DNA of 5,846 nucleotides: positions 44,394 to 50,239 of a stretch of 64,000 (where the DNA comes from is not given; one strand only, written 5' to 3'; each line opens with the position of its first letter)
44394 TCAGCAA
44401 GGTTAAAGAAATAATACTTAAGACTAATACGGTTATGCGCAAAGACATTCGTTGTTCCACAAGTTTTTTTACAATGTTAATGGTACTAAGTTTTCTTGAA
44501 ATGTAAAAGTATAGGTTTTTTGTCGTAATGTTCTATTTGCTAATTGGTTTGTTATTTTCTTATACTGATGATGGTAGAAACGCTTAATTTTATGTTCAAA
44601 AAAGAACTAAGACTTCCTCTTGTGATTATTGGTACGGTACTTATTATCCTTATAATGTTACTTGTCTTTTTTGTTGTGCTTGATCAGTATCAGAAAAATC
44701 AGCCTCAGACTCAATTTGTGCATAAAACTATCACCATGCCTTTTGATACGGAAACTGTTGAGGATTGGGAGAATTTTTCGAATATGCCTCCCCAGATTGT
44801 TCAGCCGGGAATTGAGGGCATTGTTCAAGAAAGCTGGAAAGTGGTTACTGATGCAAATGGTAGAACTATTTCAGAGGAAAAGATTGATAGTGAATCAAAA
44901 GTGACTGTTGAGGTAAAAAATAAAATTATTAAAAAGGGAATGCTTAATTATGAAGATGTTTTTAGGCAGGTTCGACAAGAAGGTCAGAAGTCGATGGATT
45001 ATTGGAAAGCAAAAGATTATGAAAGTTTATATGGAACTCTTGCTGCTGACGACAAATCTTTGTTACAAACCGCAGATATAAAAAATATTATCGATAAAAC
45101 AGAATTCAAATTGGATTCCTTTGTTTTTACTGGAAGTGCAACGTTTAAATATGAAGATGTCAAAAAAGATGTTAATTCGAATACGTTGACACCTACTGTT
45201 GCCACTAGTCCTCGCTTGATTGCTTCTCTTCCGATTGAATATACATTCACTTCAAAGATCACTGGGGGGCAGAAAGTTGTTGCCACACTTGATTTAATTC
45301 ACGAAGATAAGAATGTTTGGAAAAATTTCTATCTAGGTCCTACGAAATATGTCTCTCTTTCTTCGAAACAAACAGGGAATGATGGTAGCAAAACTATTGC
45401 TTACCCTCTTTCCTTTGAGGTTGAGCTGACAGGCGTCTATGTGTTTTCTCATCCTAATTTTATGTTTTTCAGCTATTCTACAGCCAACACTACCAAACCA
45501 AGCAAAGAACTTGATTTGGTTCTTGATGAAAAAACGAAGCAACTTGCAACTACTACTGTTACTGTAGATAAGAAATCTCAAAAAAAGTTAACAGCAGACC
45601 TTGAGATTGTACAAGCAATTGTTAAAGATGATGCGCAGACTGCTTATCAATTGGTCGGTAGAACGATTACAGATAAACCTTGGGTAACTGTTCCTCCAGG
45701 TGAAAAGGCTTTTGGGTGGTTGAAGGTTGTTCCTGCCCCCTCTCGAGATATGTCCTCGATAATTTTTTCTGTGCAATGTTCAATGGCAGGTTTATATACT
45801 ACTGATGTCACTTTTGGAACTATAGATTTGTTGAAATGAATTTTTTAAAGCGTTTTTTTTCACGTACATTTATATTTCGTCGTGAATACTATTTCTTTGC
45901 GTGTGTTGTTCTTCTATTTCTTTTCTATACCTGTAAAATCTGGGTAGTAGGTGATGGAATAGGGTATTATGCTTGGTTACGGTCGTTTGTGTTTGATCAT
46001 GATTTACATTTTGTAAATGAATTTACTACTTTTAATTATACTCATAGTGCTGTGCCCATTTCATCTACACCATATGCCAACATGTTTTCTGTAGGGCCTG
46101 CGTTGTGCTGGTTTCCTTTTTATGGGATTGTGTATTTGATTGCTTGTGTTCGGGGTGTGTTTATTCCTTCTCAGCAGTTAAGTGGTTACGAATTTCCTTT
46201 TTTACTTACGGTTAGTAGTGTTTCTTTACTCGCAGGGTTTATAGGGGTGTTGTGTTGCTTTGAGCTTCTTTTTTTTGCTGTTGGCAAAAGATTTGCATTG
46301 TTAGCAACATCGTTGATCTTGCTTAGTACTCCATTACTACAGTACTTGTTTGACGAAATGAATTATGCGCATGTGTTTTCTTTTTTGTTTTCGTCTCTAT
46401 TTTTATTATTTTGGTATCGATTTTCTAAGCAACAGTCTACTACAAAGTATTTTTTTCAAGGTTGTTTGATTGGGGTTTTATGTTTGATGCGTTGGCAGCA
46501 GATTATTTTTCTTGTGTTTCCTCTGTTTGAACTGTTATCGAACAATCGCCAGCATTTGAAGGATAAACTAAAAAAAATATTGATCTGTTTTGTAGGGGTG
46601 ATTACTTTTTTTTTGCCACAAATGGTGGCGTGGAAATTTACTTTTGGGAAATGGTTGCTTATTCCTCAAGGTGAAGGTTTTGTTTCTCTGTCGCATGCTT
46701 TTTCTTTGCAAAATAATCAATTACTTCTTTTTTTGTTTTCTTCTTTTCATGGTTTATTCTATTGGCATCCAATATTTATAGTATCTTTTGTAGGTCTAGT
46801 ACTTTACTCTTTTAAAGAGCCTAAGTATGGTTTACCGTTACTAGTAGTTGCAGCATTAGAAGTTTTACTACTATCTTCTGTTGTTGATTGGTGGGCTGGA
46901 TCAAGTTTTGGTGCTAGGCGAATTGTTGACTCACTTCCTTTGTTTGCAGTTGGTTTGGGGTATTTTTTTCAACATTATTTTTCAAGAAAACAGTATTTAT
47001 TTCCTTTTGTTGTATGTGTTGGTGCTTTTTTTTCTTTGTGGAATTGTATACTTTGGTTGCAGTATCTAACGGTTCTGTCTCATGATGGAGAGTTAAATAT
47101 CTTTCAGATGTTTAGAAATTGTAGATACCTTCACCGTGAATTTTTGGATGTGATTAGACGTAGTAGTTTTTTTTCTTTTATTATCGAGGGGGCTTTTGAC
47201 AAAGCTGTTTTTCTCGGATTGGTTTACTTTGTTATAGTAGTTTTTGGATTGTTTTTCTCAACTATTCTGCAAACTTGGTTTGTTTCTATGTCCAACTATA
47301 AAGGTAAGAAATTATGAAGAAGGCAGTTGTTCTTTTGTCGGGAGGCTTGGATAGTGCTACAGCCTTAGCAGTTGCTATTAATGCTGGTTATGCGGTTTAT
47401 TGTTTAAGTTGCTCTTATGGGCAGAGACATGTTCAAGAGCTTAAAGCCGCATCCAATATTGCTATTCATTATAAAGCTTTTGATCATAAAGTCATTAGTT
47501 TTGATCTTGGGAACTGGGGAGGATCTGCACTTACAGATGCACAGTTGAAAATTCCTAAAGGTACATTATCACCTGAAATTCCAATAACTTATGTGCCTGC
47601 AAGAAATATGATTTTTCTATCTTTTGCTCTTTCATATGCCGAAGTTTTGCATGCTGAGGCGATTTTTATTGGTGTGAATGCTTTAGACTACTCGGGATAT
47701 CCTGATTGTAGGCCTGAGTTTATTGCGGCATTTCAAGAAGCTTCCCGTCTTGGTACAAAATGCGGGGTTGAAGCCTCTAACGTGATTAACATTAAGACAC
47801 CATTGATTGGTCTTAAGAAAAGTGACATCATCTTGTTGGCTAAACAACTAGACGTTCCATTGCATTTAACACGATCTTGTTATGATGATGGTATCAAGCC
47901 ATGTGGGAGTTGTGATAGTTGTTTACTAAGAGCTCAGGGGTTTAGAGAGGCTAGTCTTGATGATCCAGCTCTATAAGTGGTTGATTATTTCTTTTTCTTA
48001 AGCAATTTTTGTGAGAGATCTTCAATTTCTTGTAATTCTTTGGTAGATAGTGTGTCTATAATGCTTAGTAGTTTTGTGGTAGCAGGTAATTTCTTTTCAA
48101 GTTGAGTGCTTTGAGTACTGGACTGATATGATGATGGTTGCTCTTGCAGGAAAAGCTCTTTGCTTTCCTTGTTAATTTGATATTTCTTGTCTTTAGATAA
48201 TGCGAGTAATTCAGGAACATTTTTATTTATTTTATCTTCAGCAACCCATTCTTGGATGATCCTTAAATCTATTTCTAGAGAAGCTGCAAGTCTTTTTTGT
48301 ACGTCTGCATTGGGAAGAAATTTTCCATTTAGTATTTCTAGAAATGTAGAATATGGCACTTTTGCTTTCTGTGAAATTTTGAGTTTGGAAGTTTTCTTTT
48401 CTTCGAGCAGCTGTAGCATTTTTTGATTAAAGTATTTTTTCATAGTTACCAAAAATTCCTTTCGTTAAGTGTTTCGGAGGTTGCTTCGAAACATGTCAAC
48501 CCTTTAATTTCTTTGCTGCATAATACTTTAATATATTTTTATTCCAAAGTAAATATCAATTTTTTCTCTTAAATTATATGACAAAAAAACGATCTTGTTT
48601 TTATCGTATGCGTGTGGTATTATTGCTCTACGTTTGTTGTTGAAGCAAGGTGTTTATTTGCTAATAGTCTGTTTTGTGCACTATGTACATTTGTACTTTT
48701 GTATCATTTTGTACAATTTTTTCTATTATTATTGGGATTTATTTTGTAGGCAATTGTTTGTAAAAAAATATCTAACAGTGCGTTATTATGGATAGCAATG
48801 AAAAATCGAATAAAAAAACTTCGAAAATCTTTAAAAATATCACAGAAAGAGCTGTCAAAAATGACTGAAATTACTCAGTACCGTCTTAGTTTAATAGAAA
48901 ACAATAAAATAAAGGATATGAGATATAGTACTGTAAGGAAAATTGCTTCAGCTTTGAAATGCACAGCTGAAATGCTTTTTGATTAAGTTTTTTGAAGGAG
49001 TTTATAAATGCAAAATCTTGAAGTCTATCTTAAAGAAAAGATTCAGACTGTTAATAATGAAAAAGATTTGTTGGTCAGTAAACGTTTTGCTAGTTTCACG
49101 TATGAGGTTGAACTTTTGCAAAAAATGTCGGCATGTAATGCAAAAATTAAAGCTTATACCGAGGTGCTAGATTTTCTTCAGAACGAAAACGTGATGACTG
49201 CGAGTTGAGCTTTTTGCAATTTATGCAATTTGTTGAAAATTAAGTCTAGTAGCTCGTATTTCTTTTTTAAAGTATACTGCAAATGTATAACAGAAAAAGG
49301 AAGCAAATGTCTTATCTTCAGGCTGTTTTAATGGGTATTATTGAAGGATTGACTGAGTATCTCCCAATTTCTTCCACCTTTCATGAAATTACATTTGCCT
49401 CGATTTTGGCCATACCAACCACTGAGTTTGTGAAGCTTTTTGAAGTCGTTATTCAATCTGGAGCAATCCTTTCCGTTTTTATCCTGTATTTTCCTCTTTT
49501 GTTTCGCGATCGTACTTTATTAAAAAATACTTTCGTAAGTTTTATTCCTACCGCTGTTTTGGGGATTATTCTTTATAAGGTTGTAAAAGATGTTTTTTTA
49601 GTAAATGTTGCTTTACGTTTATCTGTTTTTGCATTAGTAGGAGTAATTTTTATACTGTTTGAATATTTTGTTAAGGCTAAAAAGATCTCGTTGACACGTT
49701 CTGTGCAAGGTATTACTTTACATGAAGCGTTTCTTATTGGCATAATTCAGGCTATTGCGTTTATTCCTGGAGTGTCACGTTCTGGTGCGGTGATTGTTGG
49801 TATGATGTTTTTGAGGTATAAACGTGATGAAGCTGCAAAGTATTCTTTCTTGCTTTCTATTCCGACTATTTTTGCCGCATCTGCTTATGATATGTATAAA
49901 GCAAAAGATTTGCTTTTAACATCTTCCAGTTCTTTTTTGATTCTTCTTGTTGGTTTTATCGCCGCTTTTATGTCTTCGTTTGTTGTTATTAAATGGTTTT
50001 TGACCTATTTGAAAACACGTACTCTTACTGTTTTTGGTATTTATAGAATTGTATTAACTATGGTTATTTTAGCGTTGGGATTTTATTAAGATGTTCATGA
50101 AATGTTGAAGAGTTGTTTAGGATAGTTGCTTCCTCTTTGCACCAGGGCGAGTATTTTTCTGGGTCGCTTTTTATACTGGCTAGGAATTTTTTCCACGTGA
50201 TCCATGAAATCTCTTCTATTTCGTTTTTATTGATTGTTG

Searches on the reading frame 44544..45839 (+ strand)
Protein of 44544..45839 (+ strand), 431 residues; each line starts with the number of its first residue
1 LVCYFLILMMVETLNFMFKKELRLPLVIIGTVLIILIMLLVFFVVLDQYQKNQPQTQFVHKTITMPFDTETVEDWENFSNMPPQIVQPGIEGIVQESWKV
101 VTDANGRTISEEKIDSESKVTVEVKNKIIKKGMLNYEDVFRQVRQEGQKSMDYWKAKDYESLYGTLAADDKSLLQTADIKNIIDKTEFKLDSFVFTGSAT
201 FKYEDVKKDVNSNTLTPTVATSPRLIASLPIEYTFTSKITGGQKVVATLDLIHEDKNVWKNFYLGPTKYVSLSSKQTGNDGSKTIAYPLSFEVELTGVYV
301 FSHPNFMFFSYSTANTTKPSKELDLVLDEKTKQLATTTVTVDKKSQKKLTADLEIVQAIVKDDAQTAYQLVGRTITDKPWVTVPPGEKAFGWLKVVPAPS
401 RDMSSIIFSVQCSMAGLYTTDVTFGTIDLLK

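Call 7: search_protein_families(library=pfam, proteins=[window:44544-45839:+], max_evalue=0.001)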
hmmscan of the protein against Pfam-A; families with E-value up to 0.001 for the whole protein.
window:44544-45839:+ (431 aa): 1 family
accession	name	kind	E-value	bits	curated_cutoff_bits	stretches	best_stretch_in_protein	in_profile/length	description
PF07501.17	G5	-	1.9e-06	28.5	23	1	60-132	5-73/75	G5 domain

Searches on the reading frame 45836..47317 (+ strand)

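Call 7: search_protein_families(library=pfam, proteins=[window:45836-47317:+], max_evalue=0.001)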
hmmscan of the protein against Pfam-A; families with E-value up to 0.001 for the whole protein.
window:45836-47317:+ (493 aa): 1 family
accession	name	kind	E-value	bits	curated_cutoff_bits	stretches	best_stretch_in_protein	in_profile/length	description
PF13231.12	PMT_2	-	3.8e-07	30.9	26.1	1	127-258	25-154/160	Dolichyl-phosphate-mannose-protein mannosyltransferase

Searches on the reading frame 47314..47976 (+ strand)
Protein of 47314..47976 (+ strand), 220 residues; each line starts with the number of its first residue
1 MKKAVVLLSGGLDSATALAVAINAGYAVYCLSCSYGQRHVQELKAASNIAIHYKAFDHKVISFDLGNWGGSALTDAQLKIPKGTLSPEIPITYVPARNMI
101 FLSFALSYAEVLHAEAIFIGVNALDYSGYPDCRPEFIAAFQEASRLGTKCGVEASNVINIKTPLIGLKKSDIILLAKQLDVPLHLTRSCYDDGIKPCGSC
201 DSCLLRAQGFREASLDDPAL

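Call 85: search_protein_families(library=pfam, proteins=[window:47314-47976:+], max_evalue=0.0001)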
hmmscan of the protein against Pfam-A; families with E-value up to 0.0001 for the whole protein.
window:47314-47976:+ (220 aa): 2 families
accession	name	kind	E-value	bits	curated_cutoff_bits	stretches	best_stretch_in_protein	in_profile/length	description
PF06508.19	QueC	-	4.4e-74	249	22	1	3-213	1-209/210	Queuosine biosynthesis protein QueC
PF02568.20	ThiI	-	5e-07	30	20.5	0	3-64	5-71/197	Thiamine biosynthesis protein (ThiI)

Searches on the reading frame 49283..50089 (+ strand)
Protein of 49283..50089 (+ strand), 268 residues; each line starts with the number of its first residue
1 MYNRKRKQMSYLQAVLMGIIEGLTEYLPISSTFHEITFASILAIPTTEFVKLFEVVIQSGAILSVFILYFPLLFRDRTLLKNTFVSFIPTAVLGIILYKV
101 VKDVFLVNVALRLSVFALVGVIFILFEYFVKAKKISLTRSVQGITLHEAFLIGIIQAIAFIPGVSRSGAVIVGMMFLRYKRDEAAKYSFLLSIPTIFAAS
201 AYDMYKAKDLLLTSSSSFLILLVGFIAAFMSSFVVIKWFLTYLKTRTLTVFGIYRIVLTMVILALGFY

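Call 85: search_protein_families(library=pfam, proteins=[window:49283-50089:+], max_evalue=0.0001)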
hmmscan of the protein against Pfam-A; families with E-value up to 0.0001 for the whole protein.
window:49283-50089:+ (268 aa): 1 family
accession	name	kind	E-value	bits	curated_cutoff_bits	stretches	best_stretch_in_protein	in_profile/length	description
PF02673.24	BacA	-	6.6e-59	200.1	33.4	1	14-260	1-256/257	Bacitracin resistance protein BacA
